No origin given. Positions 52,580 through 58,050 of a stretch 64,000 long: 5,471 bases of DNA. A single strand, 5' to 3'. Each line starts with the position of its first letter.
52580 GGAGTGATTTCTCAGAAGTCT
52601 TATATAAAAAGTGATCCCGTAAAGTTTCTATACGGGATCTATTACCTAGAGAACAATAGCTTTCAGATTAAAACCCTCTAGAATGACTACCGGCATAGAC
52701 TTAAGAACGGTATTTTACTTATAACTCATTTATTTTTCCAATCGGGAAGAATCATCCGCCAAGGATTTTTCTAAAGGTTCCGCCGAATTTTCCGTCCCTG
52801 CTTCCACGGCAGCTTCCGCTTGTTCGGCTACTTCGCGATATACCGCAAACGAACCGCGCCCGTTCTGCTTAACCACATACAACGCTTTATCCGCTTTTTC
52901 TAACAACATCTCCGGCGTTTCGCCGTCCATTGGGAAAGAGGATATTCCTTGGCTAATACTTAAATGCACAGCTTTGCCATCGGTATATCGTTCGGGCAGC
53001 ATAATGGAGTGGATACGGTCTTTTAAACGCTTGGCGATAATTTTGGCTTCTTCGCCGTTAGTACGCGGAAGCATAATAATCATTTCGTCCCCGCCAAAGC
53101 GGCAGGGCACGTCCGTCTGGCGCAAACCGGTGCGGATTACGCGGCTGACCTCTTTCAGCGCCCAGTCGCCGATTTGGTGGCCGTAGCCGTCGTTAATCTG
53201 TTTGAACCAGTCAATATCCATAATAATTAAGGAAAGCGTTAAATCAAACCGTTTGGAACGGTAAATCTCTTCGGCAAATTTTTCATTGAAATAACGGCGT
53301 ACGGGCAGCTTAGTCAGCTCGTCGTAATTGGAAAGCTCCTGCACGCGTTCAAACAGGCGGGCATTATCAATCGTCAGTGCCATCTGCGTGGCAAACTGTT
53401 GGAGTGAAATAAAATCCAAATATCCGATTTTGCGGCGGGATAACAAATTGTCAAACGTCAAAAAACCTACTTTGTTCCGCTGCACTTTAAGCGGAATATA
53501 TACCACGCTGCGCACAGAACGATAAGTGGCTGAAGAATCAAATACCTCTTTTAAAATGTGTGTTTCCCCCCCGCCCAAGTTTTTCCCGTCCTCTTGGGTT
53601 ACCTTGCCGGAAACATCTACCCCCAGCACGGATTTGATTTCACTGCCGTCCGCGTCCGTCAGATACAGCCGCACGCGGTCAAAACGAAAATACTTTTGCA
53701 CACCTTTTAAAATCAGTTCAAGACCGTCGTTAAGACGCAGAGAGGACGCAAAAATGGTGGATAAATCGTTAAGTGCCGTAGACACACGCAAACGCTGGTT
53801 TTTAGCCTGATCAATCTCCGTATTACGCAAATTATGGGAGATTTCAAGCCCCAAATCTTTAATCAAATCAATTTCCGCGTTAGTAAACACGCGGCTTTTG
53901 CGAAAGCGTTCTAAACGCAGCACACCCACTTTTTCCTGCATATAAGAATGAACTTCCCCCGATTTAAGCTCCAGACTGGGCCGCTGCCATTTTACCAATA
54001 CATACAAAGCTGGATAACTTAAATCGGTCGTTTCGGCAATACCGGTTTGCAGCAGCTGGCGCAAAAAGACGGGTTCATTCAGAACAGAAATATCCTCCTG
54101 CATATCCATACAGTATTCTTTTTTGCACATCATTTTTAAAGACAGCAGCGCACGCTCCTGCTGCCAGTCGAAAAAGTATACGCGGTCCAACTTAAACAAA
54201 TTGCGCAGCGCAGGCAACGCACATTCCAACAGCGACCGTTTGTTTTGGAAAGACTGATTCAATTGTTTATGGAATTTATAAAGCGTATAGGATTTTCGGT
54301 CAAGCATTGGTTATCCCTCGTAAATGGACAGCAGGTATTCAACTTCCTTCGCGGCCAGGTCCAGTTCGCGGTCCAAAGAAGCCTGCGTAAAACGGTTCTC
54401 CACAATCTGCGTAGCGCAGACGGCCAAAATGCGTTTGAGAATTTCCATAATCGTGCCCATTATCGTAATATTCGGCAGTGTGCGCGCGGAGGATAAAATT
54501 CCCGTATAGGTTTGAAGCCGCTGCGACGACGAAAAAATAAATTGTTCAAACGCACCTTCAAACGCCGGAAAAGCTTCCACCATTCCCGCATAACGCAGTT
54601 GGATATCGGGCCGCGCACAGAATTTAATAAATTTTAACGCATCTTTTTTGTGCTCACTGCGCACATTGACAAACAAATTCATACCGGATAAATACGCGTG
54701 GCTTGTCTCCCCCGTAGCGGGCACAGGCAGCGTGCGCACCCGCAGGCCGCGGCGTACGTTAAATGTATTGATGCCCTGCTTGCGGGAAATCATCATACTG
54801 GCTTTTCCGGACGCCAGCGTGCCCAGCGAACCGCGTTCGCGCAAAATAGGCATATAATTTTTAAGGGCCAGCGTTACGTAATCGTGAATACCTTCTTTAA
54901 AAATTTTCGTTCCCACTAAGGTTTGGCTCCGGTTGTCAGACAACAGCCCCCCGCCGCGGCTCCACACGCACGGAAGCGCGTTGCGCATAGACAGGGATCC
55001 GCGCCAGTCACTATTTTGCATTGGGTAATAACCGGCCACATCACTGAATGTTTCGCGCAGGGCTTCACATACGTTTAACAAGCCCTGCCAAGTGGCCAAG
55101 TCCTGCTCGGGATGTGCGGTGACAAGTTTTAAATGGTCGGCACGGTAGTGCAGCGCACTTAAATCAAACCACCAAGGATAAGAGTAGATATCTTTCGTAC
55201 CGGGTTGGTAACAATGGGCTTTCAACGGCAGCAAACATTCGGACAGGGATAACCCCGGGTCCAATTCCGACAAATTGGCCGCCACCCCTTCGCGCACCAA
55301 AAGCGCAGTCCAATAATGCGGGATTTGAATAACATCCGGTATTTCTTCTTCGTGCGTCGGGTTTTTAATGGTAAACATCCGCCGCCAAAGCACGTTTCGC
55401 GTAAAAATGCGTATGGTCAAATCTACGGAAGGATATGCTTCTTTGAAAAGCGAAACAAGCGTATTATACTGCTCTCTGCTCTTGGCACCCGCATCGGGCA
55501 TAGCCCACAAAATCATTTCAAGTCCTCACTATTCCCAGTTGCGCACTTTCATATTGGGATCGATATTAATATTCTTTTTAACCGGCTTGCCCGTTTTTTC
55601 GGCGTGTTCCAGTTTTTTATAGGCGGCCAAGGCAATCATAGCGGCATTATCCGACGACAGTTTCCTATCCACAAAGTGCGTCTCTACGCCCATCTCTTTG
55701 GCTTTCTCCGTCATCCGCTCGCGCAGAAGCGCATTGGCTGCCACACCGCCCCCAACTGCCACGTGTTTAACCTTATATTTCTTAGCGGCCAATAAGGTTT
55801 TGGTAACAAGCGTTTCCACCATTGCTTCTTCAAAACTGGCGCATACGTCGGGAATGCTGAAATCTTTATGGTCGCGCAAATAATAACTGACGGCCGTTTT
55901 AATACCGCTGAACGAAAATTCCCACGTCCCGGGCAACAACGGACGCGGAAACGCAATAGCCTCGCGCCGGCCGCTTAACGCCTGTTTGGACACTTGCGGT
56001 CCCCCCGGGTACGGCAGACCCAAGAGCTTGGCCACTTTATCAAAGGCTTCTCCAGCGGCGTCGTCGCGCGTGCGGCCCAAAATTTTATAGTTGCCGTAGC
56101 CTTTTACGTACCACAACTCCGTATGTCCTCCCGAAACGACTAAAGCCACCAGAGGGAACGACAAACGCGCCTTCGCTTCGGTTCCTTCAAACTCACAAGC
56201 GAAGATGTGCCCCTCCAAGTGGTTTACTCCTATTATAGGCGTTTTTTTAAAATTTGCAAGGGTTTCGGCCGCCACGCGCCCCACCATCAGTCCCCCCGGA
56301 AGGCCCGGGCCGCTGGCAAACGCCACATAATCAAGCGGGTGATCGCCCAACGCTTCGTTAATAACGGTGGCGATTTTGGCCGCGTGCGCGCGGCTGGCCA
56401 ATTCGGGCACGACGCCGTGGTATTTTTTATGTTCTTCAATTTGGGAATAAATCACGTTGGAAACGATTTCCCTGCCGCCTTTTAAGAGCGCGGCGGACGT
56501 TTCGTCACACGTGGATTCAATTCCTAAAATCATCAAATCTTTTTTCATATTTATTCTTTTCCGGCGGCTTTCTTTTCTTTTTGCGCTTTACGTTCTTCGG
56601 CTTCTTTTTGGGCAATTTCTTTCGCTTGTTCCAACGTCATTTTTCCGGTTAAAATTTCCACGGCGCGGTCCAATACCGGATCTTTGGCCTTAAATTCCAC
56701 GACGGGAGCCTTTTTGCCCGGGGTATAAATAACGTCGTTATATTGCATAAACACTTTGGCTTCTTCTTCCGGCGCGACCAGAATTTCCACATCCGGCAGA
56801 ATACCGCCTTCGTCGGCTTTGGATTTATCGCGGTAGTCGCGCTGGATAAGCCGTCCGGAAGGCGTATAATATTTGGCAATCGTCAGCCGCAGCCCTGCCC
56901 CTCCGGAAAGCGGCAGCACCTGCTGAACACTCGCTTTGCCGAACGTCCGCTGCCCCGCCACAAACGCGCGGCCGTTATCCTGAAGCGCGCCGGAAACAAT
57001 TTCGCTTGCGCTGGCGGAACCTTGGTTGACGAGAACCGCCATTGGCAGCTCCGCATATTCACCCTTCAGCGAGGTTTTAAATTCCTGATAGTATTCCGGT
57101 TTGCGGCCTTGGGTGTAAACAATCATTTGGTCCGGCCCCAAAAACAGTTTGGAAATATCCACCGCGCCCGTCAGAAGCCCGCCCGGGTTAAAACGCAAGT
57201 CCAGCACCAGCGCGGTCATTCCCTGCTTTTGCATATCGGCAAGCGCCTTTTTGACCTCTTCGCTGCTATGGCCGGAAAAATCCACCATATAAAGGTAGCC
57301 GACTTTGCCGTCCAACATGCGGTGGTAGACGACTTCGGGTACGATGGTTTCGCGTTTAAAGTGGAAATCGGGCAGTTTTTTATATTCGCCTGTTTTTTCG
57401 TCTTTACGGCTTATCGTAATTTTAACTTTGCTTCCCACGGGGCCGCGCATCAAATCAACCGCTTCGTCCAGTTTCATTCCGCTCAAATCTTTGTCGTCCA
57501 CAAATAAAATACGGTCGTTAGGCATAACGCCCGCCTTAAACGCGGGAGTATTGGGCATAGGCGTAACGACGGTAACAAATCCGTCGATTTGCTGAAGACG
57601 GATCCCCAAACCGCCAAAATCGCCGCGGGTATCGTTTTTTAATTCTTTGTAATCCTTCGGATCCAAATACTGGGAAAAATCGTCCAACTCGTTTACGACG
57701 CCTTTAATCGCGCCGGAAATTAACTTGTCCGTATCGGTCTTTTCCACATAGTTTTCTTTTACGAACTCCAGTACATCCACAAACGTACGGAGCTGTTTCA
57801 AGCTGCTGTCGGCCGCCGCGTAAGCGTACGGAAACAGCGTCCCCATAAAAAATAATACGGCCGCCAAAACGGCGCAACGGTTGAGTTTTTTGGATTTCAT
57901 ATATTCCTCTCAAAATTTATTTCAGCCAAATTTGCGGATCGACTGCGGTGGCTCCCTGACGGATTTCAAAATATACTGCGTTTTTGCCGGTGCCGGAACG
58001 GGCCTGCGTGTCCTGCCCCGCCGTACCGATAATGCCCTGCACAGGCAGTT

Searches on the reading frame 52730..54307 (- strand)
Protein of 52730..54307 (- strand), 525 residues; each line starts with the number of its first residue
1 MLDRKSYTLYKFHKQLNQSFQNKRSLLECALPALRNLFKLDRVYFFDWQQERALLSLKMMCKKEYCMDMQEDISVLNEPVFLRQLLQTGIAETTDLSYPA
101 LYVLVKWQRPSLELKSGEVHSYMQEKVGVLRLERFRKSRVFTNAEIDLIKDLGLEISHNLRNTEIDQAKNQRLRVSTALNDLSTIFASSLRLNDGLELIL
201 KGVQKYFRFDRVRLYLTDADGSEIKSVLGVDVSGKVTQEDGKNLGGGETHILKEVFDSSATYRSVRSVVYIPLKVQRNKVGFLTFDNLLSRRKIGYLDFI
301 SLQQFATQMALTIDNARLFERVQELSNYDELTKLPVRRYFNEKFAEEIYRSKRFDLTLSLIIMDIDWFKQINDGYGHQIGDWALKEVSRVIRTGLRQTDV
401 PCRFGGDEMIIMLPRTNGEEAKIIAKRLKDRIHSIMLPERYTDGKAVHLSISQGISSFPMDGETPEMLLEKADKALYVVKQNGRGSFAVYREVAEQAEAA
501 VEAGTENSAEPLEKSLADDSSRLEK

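Call 15: search_protein_families(library=pfam, proteins=[window:52730-54307:-], max_evalue=0.001)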
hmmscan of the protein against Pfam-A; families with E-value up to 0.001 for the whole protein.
window:52730-54307:- (525 aa): 3 families
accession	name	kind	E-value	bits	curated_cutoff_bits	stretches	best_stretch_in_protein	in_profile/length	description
PF00990.26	GGDEF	-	2.8e-42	144.6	23.8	1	327-485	2-160/161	Diguanylate cyclase, GGDEF domain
PF13492.12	GAF_3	-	5.5e-07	30.5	27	1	197-315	7-129/129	GAF domain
PF01590.32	GAF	-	6.6e-05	23.9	22.4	0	195-313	5-133/133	GAF domain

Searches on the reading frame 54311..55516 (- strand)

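Call 15: search_protein_families(library=pfam, proteins=[window:54311-55516:-], max_evalue=0.001)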
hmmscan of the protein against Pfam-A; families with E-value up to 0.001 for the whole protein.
window:54311-55516:- (401 aa): 2 families
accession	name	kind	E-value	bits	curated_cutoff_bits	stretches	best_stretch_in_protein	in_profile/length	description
PF13416.11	SBP_bac_8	-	9.1e-15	55.6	27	1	60-323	40-266/279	Bacterial extracellular solute-binding protein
PF01547.30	SBP_bac_1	-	2.2e-08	34.9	26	1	60-306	50-306/307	Bacterial extracellular solute-binding protein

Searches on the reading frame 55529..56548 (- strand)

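Call 15: search_protein_families(library=pfam, proteins=[window:55529-56548:-], max_evalue=0.001)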
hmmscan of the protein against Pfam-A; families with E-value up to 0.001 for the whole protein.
window:55529-56548:- (339 aa): 2 families
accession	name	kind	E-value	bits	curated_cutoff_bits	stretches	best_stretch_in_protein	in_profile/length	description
PF00814.31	TsaD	-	2.1e-82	277.2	24.8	1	27-306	1-263/264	tRNA N6-adenosine threonylcarbamoyltransferase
PF22521.2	HypF_C_2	-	4.5e-08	33.6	27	1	220-294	153-228/241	Carbamoyltransferase, Kae1-like Domain, second subdomain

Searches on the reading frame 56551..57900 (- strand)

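Call 15: search_protein_families(library=pfam, proteins=[window:56551-57900:-], max_evalue=0.001)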
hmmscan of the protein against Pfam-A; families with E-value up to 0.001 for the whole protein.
window:56551-57900:- (449 aa): 5 families
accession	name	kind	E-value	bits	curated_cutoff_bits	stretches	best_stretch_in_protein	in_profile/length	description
PF03572.23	Peptidase_S41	-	3.7e-52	176.7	24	1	199-373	1-165/165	Peptidase family S41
PF13180.12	PDZ_2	-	3.7e-10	40.4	27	1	96-169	1-73/80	PDZ domain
PF00595.29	PDZ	-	6.4e-10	39.7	23.2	1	96-163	10-80/81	PDZ domain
PF17820.7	PDZ_6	-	1.3e-09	38.1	27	1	111-165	2-54/54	PDZ domain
PF22694.1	CtpB_N-like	-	6.3e-09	36.6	27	1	31-81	32-83/85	Activating protease CtpB N-terminal domain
